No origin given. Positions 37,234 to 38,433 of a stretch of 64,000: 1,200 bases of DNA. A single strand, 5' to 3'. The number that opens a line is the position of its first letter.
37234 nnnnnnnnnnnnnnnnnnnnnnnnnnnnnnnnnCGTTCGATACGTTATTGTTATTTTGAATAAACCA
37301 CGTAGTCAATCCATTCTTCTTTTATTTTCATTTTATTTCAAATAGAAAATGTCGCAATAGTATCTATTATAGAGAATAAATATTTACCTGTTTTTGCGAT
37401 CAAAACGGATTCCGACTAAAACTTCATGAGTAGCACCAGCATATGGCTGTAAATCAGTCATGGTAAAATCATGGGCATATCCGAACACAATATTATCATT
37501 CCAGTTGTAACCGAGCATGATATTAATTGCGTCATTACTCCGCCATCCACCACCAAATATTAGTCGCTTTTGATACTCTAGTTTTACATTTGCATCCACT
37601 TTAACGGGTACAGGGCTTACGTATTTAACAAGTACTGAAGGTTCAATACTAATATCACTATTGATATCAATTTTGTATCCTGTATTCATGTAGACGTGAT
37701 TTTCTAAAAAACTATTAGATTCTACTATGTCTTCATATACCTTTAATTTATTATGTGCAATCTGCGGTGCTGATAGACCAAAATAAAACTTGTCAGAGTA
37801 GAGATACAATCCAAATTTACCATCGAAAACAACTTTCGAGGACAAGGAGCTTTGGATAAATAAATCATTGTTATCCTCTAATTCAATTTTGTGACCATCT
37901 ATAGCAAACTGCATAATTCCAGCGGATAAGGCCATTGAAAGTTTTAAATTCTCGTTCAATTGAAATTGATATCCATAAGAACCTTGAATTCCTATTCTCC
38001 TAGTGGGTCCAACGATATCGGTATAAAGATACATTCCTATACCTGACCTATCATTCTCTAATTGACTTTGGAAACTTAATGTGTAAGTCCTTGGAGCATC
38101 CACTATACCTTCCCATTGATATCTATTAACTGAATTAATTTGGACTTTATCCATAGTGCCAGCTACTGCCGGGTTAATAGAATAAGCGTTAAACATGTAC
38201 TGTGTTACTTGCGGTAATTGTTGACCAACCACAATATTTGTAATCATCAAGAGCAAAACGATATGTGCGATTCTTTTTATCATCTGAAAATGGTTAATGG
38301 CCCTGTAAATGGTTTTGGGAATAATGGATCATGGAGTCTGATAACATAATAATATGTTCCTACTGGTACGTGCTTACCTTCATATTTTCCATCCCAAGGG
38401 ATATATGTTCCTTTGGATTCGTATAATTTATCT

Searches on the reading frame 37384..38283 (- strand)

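Call 79: search_protein_families(library=pfam, proteins=[window:37384-38283:-], max_evalue=0.0001)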
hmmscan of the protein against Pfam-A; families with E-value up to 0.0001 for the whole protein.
window:37384-38283:- (299 aa): 1 family
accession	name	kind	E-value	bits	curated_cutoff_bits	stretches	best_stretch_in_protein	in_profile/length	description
PF11751.14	PorP_SprF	-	6.7e-77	259.1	22.3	1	20-291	3-272/273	Type IX secretion system membrane protein PorP/SprF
